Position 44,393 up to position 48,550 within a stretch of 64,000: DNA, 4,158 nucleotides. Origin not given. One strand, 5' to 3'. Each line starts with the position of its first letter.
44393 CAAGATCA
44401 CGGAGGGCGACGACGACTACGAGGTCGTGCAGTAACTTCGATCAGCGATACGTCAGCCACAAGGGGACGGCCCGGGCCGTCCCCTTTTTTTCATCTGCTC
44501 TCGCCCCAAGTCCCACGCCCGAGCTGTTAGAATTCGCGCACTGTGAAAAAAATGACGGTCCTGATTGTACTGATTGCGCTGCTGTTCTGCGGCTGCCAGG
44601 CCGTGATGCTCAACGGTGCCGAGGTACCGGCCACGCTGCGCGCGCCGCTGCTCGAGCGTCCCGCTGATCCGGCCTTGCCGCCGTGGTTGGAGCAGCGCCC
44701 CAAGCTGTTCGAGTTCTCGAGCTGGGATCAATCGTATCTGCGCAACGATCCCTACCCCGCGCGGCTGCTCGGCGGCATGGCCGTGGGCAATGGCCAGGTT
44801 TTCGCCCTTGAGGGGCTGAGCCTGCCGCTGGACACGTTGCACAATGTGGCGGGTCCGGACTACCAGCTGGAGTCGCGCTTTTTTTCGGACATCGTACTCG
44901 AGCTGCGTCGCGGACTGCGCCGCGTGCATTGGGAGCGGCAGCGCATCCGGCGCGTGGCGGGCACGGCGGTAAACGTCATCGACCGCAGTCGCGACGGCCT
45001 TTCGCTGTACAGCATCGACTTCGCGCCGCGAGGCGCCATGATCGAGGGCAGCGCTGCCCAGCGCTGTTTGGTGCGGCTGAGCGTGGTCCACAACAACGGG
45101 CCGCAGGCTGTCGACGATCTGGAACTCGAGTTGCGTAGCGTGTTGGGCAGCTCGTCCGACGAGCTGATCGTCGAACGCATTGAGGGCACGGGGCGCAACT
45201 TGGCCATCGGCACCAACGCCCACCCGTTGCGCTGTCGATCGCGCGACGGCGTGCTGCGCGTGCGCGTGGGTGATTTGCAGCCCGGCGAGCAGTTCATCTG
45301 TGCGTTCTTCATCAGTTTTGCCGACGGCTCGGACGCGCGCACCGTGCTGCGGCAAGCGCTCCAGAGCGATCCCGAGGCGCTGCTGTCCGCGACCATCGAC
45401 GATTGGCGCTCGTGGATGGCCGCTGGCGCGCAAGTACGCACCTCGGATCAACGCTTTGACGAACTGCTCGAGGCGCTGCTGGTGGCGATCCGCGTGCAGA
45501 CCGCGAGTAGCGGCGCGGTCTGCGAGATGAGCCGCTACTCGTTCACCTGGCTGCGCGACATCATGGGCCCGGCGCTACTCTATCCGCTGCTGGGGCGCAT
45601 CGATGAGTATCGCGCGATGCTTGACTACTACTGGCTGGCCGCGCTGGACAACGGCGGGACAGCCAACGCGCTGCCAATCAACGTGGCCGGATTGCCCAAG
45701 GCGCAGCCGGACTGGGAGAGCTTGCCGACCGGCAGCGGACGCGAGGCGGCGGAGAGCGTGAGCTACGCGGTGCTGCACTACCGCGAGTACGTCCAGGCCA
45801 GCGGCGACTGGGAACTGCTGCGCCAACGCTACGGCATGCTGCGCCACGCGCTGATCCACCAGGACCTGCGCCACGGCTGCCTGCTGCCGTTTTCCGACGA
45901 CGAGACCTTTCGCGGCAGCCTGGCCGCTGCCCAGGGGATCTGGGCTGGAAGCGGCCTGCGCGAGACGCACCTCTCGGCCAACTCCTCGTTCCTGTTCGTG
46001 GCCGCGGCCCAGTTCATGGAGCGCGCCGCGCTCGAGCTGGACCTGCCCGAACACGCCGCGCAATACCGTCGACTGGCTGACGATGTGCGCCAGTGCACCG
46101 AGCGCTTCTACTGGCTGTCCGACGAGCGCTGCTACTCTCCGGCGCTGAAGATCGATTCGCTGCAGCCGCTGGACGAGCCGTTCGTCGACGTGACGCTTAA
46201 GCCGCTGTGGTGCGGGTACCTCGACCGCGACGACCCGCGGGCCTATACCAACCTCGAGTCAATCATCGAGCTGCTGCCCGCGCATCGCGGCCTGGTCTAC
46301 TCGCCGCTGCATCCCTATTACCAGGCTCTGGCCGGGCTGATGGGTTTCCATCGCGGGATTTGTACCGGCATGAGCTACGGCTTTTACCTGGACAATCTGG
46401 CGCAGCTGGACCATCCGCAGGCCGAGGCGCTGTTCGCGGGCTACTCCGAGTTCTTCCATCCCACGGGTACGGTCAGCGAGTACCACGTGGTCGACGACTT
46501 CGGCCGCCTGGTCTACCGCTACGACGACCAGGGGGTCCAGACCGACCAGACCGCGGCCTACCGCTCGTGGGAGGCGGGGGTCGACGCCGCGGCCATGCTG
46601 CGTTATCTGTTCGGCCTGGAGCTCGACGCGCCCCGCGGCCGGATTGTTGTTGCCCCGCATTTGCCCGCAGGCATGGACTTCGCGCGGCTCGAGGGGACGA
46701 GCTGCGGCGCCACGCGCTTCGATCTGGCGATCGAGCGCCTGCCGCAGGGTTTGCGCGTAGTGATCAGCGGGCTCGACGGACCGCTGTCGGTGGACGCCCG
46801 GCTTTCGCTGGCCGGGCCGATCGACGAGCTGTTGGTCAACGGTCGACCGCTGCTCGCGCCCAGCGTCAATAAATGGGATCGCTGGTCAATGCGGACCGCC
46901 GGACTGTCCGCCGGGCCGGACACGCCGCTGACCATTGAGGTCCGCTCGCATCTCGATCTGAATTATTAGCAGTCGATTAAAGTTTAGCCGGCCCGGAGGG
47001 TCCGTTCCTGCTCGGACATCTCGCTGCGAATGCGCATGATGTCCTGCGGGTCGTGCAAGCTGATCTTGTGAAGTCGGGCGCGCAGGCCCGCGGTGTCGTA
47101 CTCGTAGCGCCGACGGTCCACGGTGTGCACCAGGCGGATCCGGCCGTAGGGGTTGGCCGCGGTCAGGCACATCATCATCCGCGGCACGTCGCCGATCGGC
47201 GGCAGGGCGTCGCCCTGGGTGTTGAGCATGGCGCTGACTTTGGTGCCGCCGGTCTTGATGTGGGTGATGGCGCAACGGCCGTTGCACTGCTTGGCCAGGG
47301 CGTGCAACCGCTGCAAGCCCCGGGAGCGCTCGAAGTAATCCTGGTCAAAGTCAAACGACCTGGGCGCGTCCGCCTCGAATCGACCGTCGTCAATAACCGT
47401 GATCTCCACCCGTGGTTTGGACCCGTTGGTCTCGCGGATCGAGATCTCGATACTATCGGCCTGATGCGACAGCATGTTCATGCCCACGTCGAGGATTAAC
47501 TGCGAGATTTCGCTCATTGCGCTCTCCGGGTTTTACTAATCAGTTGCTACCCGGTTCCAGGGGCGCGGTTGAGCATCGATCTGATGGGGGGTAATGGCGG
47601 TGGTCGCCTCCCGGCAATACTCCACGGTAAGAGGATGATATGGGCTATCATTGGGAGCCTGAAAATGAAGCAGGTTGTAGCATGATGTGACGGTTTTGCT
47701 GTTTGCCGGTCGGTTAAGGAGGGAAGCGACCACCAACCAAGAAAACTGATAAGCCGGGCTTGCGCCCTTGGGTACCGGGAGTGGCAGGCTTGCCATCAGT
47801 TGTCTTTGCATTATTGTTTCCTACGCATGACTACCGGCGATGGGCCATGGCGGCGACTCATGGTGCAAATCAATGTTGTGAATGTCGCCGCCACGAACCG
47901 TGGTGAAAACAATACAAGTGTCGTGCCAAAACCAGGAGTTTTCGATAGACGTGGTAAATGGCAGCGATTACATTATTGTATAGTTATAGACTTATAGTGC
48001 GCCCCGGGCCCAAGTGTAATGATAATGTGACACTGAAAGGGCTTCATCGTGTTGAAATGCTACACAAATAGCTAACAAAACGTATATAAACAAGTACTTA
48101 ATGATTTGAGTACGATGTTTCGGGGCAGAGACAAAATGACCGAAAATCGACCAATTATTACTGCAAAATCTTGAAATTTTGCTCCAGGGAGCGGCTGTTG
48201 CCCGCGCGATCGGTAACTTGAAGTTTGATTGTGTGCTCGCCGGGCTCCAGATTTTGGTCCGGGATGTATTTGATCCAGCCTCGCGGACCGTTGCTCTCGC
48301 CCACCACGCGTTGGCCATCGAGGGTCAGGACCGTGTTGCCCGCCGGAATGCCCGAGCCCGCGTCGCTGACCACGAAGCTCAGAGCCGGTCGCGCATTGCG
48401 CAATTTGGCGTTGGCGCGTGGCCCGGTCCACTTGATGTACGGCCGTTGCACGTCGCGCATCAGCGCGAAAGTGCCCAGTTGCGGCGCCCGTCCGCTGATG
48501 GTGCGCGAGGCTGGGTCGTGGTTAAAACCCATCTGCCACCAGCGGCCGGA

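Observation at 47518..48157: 640-bp AT-rich island between two minus-strand genes in a high-GC genome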

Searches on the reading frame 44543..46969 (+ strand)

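Call 10: search_protein_families(library=pfam, proteins=[window:44543-46969:+], max_evalue=0.1)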
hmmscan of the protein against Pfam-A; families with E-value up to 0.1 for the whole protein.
window:44543-46969:+ (808 aa): 1 family
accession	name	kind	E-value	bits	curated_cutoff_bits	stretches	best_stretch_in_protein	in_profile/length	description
PF17389.8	Bac_rhamnosid6H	-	0.014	15.2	24.5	1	397-531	91-220/339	Bacterial alpha-L-rhamnosidase 6 hairpin glycosidase domain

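Call 22: search_protein_families(library=ncbifam, proteins=[window:44543-46969:+], max_evalue=0.01)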
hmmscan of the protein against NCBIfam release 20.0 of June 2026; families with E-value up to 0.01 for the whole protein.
window:44543-46969:+ (808 aa): 0 families

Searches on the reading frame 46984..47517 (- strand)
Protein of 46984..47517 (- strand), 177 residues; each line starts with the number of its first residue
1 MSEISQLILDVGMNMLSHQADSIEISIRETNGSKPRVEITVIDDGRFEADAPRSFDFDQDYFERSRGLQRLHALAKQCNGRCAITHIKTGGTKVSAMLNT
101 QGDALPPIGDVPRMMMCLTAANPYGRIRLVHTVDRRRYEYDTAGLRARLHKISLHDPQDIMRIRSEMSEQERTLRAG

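Call 10: search_protein_families(library=pfam, proteins=[window:46984-47517:-], max_evalue=0.1)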
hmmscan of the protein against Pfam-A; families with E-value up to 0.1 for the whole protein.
window:46984-47517:- (177 aa): 1 family
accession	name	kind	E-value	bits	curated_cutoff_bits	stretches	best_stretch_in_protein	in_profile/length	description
PF02518.31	HATPase_c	-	2.8e-05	24.9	26.4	1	4-98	6-107/111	Histidine kinase-, DNA gyrase B-, and HSP90-like ATPase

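Call 14: find_encoding_contigs(protein=window:46984-47517:-, flank=10000, max_places=10)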
Protein window:46984-47517:- (177 aa): 1 contig read that carries it; 1 place shown.
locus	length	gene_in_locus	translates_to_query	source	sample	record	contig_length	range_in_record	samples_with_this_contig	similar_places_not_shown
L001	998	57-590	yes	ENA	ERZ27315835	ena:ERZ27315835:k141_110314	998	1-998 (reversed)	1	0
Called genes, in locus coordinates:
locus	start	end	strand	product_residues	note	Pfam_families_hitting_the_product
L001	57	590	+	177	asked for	-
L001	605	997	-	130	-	?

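Call 15: find_homologous_proteins(query=window:46984-47517:-)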
Query window:46984-47517:- (177 aa): 1 proteins with E <= 0.001 among 67 candidates.
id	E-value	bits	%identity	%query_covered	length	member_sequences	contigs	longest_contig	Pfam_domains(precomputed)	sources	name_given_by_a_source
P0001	1.0e-112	391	100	100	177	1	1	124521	-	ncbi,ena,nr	ncbi:MAG: ATP-binding protein [Candidatus Alcyoniella australis]|nr:ATP-binding protein [Candidatus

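Call 22: search_protein_families(library=ncbifam, proteins=[window:46984-47517:-], max_evalue=0.01)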
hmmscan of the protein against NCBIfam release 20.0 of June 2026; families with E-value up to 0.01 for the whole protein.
window:46984-47517:- (177 aa): 0 families

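Call 23: search_protein_representatives(protein=window:46984-47517:-)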
Query: 177 residues. Proteins with E-value up to 0.001 (for the whole library): 125; up to 1e-10: 5; up to 1e-30: 2. The best 125 are listed.
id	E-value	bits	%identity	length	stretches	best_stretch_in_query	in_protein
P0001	3.3e-113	391.1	100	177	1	1-177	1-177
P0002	1.2e-38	148.6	45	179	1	2-173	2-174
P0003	5.4e-13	65.2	34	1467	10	20-54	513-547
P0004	4.8e-11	58.9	31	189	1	1-169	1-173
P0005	6.7e-11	58.4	33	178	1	1-144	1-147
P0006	3.6e-09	52.8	28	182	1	1-167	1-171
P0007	3.8e-09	52.7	30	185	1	1-156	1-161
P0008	5.8e-09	52.1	28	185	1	1-175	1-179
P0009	2.1e-08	50.3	31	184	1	1-175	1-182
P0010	2.5e-08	50.0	28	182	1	2-162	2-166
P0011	2.5e-08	50.0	31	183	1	1-174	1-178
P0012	2.7e-08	49.9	29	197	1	1-167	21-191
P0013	3.2e-08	49.7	28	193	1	1-164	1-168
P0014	3.4e-08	49.6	32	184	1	3-177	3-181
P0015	4.0e-08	49.4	29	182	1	1-169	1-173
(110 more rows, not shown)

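Call 24: find_encoding_contigs(protein=P0002, flank=6000, max_places=6)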
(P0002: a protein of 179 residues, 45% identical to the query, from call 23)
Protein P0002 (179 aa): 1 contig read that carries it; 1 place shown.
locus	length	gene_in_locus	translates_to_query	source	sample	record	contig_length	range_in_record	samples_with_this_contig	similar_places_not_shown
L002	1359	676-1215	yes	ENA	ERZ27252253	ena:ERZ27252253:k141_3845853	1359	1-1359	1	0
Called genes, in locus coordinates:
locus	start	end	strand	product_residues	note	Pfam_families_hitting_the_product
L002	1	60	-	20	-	?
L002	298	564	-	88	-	-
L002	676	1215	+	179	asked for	-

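Call 28: find_encoding_contigs(protein=P0004, flank=3000, max_places=4)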
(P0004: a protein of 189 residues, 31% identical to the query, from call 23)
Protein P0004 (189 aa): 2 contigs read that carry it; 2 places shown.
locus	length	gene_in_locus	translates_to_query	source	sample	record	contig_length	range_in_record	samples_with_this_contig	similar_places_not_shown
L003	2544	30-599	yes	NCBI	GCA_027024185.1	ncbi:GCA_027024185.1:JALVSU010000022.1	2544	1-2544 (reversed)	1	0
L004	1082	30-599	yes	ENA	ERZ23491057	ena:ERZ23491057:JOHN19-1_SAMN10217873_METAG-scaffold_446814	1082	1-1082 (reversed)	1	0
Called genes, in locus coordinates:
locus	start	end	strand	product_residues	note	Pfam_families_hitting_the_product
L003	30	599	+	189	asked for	PF02518:HATPase_c, PF13589:HATPase_c_3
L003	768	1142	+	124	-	-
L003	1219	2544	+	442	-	?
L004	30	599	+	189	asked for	PF02518:HATPase_c, PF13589:HATPase_c_3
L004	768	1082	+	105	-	?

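Call 29: find_encoding_contigs(protein=P0005, flank=3000, max_places=4)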
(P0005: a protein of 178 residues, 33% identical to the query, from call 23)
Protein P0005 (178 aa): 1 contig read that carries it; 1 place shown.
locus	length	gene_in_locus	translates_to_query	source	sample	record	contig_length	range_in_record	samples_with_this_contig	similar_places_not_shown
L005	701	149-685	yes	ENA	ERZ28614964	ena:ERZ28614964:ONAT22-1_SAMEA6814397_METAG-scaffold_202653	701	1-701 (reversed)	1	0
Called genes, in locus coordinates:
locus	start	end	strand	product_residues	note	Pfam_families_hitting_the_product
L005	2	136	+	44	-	?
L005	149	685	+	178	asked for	PF02518:HATPase_c, PF13589:HATPase_c_3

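Call 35: find_homologous_proteins(query=A3, max_evalue=0.00001)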
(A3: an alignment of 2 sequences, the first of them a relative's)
Query A3 (2 sequences) (177 aa, profile of the alignment): 3 proteins with E <= 0.00001 among 431 candidates.
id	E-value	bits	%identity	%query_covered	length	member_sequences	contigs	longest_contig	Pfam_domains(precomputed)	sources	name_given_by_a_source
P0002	5.7e-103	360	45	98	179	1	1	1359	-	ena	-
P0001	1.7e-99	349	100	100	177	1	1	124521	-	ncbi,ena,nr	ncbi:MAG: ATP-binding protein [Candidatus Alcyoniella australis]|nr:ATP-binding protein [Candidatus 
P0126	8.4e-17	79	28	95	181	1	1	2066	PF02518.32,PF13589.13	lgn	-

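Call 38: find_encoding_contigs(protein=P0126, flank=3000, max_places=4)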
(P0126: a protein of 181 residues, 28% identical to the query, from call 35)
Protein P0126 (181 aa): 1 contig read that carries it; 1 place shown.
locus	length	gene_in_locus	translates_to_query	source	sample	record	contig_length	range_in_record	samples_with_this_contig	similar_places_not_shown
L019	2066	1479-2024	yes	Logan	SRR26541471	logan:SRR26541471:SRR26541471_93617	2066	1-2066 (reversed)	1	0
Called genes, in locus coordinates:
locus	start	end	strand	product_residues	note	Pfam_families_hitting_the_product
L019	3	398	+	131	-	?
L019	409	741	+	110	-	PF07085:DRTGG, PF02603:Hpr_kinase_N (weak)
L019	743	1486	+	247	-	PF02811:PHP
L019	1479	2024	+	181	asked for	PF02518:HATPase_c, PF13589:HATPase_c_3 (weak)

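Call 65: search_solved_structures(query=window:46984-47517:-, max_evalue=1)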
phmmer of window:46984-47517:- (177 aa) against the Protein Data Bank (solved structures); distinct sequences matched with E-value up to 1: 2.
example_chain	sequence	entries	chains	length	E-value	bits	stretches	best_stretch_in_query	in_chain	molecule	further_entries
4gt8_A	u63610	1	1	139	0.22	14.4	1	20-96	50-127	Sensor protein vraS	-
7ane_u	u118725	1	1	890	0.68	12.8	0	119-150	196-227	mS35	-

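Call 66: search_protein_families(library=padloc, proteins=[window:46984-47517:-, P0002], max_evalue=0.1)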
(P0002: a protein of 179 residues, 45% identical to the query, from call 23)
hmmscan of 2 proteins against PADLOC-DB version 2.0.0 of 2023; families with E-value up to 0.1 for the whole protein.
window:46984-47517:- (177 aa): 0 families

P0002 (179 aa): 0 families

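Call 68: search_solved_structures(query=A5, max_evalue=0.01)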
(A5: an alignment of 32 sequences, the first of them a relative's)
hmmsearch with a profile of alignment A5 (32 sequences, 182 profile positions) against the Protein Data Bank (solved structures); distinct sequences matched with E-value up to 0.01: 90 (the best 60 are shown).
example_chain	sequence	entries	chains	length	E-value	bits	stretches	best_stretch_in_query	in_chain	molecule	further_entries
9jfj_A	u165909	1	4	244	5.7e-15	58.4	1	4-105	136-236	Sensor histidine kinase ZraS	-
9p6i_A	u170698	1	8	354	5.9e-15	58.4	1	4-100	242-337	histidine kinase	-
3d36_A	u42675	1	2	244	6.1e-15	58.4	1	7-102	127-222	Sporulation kinase B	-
3sl2_A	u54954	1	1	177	1.5e-12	50.6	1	4-105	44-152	Sensor histidine kinase yycG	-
6paj_A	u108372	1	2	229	7.5e-10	41.8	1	6-97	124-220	Sensor protein SrrB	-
4gcz_A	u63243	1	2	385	3.4e-09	39.6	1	6-102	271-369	Blue-light photoreceptor, Sensor protein fixL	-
9n2k_A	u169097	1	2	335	4.3e-09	39.3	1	6-65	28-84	DNA mismatch repair protein MutL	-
8a3u_A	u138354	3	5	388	4.5e-09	39.2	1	6-102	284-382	Putative Sensory box protein,Sensor protein FixL | Putative Sensory box protein,Putative Sensory box protein,Sensor protein FixL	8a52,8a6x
8a7f_A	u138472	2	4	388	4.5e-09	39.2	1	6-102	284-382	Putative Sensory box protein,Sensor protein FixL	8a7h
5idm_A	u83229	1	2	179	7.8e-09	38.5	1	33-99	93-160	Cell cycle histidine kinase CckA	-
5idj_A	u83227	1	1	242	1.4e-08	37.6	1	33-98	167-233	Histidine kinase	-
8g3a_D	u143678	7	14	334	1.6e-08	37.4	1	4-104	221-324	Sensor protein BceS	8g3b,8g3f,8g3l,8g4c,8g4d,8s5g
4i5s_A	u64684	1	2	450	1.9e-08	37.2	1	4-105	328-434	Putative histidine kinase CovS; VicK-like protein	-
3a0t_A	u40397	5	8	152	2.9e-08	36.6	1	6-85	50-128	Sensor protein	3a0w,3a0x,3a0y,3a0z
1ys3_A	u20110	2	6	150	4e-08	36.1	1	8-99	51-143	Sensor-type histidine kinase prrB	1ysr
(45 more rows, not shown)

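Call 76: find_encoding_contigs(protein=P0014, flank=2000, max_places=5)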
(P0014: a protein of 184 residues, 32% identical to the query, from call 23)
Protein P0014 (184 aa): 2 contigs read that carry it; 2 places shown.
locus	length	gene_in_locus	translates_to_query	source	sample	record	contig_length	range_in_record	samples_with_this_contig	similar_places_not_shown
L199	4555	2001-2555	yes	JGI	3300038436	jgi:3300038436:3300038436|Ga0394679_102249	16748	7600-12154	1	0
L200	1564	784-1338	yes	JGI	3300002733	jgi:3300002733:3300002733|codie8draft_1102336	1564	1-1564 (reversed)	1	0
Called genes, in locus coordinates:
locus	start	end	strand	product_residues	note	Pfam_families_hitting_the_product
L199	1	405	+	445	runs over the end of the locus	PF00037:Fer4 (weak), PF12837:Fer4_6 (faint), PF13237:Fer4_10, PF12838:Fer4_7 (weak), PF13187:Fer4_9, PF00037:Fer4 (weak), PF02906:Fe_hyd_lg_C, PF04060:FeS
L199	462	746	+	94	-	PF07085:DRTGG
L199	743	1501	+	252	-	PF02811:PHP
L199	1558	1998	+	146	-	PF01257:2Fe-2S_thioredx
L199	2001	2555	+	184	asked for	PF02518:HATPase_c, PF13589:HATPase_c_3 (weak)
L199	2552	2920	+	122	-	-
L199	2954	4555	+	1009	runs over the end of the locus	PF06999:Suc_Fer-like (weak), PF01512:Complex1_51K, PF10589:NADH_4Fe-4S, PF14691:Fer4_20, PF07992:Pyr_redox_2, PF13450:NAD_binding_8, PF13738:Pyr_redox_3, PF00070:Pyr_redox, +6 more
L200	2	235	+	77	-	?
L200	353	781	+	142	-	-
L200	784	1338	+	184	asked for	PF02518:HATPase_c, PF13589:HATPase_c_3 (weak)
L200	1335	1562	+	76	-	?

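Call 77: find_encoding_contigs(protein=P0009, flank=2000, max_places=5)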
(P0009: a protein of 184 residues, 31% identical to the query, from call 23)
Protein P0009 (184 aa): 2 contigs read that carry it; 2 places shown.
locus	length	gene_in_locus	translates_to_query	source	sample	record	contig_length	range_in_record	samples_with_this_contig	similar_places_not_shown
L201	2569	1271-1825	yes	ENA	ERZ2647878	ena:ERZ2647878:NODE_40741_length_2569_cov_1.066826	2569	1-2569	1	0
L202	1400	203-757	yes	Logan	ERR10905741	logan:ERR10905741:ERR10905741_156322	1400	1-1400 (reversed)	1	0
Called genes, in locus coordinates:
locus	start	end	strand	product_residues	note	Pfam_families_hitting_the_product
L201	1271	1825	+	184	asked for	PF02518:HATPase_c, PF13589:HATPase_c_3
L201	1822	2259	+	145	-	-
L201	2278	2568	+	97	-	?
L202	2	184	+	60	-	?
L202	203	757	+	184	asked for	PF02518:HATPase_c, PF13589:HATPase_c_3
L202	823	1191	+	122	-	-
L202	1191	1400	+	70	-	?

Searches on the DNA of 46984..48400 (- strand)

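Call 6: search_rna_families(source=window, start=47300, end=48400, threshold=evalue, max_evalue=10, show_alignments=2)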
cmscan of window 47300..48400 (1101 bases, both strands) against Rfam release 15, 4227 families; matches with E-value up to 10: 2.
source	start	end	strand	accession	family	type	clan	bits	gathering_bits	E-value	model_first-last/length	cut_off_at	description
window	48018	48114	+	RF01284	snoR8a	Gene; snRNA; snoRNA; CD-box;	-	19.8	37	2.5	1-92/92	no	Small nucleolar RNA snoR8a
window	48190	48253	+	RF04169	mir-2235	Gene; miRNA;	-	16.4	61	4.2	1-87/87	no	mir-2235 microRNA precursor family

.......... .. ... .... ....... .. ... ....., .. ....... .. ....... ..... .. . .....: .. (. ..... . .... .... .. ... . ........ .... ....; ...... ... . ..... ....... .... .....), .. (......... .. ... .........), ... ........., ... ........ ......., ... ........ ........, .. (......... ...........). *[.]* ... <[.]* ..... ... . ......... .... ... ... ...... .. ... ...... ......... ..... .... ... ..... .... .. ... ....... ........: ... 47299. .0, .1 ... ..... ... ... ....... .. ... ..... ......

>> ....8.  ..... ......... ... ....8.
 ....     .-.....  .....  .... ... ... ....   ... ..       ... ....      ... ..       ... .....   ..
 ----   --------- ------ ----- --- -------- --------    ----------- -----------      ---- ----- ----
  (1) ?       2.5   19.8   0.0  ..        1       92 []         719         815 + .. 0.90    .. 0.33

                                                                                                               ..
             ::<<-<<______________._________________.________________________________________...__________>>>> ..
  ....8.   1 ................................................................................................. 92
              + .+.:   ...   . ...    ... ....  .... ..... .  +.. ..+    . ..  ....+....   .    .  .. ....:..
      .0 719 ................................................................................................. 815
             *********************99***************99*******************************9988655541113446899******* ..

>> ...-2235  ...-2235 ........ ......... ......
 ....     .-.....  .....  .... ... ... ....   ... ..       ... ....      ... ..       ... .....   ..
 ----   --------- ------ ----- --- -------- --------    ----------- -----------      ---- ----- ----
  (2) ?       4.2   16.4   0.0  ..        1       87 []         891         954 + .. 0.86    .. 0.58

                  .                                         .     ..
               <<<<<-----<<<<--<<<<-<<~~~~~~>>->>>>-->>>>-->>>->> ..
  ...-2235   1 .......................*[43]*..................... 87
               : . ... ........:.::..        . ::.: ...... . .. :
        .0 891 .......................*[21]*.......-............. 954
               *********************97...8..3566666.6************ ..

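Call 54: search_rna_families(source=L002, threshold=evalue, max_evalue=10)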
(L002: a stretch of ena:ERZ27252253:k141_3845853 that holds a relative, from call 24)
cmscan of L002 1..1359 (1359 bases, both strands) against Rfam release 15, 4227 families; matches with E-value up to 10: 5.
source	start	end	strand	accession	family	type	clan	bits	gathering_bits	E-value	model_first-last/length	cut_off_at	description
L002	424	497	-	RF01170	snoU61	Gene; snRNA; snoRNA; CD-box;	CL00067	18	55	1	1-84/84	no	Small nucleolar RNA U61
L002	715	780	-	RF00074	mir-29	Gene; miRNA;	-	17.8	46.7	1.5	1-70/70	no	mir-29 microRNA precursor family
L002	108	155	+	RF00207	K10_TLS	Cis-reg;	-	17.8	43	2.2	1-48/48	no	K10 transport/localisation element (TLS)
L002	52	153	-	RF02701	PsrR1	Gene; sRNA;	-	15.7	42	7.5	1-79/79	no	Photosynthesis regulatory RNA1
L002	734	802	-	RF00325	SNORD53_SNORD92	Gene; snRNA; snoRNA; CD-box;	CL00063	15.4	46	8.9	1-78/78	no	Small nucleolar RNA SNORD53/SNORD92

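Call 55: search_dna_similar(query=window:47590-47930:-, collection=plasmids, mode=distant, max_evalue=0.01, max_rows=10)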
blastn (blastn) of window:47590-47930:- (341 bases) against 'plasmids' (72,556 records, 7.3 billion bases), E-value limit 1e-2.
No match.

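Call 56: search_dna_similar(query=window:47590-47930:-, collection=phages, mode=distant, max_evalue=0.01, max_rows=10)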
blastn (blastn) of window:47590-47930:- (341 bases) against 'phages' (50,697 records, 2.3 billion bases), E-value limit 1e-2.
No match.

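Call 80: search_rna_families(source=L201, start=1, end=1300, threshold=evalue, max_evalue=0.1)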
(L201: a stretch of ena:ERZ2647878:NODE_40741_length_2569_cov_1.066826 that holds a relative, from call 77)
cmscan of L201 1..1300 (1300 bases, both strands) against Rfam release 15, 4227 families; matches with E-value up to 0.1: 0.
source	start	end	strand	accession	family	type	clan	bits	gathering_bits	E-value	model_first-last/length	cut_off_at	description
